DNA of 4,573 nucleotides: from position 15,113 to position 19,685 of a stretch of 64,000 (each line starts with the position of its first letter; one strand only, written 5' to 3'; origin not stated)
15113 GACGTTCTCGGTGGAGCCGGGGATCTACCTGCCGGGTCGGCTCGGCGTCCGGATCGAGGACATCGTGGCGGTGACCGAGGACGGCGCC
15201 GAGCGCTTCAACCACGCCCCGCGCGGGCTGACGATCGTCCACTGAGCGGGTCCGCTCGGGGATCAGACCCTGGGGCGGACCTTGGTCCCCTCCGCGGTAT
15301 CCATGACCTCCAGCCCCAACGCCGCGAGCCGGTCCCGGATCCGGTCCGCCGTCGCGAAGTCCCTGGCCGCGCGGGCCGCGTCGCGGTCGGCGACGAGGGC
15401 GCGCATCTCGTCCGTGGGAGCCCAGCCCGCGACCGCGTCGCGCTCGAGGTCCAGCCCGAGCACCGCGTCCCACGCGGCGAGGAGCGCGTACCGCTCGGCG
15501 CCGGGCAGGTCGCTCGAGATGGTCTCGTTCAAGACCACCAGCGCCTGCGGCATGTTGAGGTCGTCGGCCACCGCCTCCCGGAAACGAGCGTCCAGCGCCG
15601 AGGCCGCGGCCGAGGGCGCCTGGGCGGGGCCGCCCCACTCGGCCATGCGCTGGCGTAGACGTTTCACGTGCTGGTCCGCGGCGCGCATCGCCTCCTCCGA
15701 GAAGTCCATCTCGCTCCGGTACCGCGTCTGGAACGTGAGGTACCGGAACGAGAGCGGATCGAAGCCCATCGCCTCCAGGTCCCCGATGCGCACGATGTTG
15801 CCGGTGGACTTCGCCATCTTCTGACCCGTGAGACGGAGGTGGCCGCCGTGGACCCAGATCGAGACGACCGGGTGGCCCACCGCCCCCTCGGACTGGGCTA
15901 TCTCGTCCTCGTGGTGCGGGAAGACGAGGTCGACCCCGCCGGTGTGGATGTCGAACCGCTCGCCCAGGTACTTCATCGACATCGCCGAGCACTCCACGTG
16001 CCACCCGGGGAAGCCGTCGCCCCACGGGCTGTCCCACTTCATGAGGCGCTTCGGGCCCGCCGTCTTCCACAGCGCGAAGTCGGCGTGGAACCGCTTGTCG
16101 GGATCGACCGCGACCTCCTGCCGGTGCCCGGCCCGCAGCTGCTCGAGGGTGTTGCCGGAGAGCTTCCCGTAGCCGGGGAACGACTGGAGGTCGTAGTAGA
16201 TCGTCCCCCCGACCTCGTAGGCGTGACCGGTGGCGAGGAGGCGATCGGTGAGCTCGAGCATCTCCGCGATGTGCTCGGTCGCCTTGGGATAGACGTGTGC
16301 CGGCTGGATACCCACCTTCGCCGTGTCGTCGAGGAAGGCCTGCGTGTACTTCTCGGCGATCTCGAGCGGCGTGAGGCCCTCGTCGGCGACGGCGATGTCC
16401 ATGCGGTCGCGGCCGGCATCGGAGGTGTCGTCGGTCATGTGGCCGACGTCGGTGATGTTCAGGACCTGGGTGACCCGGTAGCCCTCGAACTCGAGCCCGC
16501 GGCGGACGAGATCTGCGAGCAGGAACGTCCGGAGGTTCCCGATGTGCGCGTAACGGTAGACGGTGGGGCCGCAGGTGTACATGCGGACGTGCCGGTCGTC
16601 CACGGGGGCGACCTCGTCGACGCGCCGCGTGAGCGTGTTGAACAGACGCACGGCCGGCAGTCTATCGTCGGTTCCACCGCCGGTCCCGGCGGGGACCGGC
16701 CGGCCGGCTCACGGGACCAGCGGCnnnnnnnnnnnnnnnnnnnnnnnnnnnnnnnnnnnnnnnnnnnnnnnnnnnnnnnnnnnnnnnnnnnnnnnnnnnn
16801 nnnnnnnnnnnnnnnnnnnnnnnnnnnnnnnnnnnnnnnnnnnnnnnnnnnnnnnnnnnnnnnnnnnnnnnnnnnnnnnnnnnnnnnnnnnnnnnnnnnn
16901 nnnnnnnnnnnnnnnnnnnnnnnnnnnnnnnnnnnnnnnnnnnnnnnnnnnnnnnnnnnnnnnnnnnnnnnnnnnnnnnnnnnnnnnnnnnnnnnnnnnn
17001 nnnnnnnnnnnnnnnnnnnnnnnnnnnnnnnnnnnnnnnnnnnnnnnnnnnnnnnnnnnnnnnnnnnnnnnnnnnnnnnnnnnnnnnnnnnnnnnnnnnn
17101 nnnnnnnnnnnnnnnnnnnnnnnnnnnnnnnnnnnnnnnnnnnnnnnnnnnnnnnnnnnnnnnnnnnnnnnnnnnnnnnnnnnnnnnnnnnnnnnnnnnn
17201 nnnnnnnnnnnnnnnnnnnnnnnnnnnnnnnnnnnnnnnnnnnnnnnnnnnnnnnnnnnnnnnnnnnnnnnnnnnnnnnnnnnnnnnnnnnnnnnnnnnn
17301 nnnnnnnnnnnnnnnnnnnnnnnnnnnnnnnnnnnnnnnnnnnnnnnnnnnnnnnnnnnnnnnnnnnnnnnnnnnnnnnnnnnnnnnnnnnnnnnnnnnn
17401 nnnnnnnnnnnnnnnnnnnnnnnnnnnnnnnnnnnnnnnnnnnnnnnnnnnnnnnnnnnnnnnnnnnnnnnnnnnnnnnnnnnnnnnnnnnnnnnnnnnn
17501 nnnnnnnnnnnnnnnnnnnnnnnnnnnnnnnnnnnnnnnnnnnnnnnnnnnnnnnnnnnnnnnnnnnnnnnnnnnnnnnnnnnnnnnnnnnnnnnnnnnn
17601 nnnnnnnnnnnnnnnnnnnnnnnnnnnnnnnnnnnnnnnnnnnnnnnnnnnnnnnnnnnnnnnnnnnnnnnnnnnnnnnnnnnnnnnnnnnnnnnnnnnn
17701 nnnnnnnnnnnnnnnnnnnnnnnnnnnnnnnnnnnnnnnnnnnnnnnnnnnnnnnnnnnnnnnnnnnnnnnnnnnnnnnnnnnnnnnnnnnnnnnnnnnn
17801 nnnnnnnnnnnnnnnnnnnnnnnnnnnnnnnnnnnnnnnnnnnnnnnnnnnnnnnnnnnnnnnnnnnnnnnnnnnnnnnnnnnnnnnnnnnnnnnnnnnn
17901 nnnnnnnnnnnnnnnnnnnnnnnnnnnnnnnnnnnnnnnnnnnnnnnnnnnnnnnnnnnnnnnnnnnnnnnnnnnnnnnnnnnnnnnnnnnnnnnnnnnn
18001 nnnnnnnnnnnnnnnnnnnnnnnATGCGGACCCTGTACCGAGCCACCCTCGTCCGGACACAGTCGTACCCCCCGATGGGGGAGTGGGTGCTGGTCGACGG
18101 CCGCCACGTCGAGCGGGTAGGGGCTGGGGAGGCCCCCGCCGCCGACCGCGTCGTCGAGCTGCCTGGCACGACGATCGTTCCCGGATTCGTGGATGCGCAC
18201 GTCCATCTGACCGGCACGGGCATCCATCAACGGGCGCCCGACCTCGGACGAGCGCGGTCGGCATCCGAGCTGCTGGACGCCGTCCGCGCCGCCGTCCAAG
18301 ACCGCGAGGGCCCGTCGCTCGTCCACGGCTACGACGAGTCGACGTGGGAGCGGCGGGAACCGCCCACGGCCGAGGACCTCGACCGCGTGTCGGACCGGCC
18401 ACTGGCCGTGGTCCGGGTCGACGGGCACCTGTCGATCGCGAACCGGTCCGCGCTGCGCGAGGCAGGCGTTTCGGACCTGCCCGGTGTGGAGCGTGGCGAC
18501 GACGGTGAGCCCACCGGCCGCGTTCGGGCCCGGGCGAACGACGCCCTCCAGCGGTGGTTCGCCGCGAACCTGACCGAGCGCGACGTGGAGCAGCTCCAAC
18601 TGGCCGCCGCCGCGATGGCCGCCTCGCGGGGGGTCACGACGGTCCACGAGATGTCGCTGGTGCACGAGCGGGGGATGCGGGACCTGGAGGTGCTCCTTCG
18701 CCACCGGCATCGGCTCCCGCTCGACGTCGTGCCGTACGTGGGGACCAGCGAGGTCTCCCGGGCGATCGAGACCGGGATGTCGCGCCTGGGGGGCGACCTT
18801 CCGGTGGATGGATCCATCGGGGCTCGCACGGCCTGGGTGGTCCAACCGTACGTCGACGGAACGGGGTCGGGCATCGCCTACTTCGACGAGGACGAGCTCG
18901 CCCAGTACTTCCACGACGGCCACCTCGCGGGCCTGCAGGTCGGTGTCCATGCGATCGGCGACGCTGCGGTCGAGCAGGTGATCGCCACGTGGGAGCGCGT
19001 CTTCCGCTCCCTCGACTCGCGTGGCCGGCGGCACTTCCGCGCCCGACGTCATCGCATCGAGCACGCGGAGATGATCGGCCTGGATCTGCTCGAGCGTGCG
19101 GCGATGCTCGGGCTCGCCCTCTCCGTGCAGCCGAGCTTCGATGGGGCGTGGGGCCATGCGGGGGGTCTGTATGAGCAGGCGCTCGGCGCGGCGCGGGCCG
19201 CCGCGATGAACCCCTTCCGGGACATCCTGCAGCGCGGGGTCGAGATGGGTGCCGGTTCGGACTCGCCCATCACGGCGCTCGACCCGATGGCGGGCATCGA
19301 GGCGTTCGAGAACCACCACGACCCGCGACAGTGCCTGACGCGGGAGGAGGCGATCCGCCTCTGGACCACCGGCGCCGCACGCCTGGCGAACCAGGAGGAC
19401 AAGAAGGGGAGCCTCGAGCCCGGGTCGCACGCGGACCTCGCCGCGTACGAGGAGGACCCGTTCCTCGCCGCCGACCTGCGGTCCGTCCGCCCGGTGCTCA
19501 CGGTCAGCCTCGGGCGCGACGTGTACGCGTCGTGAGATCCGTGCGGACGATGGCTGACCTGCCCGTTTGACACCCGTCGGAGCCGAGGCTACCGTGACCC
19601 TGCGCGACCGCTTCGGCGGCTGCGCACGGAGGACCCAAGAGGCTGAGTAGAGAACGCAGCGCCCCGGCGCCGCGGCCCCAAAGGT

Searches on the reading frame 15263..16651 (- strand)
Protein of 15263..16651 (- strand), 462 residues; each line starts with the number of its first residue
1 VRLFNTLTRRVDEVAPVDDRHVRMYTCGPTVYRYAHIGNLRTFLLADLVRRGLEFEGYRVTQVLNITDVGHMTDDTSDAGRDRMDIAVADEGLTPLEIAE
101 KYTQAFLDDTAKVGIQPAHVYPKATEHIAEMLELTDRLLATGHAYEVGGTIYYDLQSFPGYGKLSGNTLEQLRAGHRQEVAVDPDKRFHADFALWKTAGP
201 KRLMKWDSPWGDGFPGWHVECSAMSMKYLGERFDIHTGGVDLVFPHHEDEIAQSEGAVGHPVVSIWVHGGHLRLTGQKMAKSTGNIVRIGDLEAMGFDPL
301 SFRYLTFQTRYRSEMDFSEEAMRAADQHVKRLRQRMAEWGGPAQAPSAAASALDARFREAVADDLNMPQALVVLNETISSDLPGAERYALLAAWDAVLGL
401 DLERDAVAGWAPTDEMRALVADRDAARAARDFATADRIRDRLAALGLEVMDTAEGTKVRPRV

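Call 49: search_protein_families(library=pfam, proteins=[window:15263-16651:-], max_evalue=0.001)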
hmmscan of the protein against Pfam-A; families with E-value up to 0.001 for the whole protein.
window:15263-16651:- (462 aa): 4 families
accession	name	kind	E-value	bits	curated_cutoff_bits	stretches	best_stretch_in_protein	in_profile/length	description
PF01406.26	tRNA-synt_1e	-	8.6e-96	321.3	27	1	15-325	3-299/301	tRNA synthetases class I (C) catalytic domain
PF09334.17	tRNA-synt_1g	-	5e-08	32.5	20.1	0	266-322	315-371/391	tRNA synthetases class I (M)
PF01921.24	tRNA-synt_1f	-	1.6e-05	24.5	27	0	276-333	280-337/360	tRNA synthetases class I (K)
PF23493.1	CysS_C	-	2.2e-05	24.9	23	1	414-459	6-51/51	Cysteinyl-tRNA ligase anticodon binding domain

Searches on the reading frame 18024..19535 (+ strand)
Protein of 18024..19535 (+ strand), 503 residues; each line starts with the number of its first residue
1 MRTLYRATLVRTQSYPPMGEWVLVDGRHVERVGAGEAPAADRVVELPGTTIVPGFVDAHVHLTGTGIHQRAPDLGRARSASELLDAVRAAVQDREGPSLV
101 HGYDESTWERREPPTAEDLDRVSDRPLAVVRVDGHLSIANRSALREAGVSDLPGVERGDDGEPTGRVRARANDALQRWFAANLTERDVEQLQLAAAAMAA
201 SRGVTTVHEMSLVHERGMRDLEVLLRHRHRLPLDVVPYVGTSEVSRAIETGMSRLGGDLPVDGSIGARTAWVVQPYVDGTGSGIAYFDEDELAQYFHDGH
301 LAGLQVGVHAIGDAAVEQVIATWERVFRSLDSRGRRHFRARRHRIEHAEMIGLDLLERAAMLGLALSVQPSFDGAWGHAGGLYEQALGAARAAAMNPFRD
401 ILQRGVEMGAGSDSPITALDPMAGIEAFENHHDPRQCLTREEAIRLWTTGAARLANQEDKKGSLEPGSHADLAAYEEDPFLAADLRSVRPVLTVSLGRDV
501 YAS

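Call 17: search_protein_families(library=pfam, proteins=[window:18024-19535:+], max_evalue=0.001)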
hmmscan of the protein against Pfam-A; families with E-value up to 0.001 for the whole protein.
window:18024-19535:+ (503 aa): 2 families
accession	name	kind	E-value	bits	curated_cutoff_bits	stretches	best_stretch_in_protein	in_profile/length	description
PF07969.17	Amidohydro_3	-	1.9e-74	252.3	29.7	1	42-501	1-472/472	Amidohydrolase family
PF01979.26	Amidohydro_1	-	1.2e-14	54.8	25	1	392-482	229-323/345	Amidohydrolase family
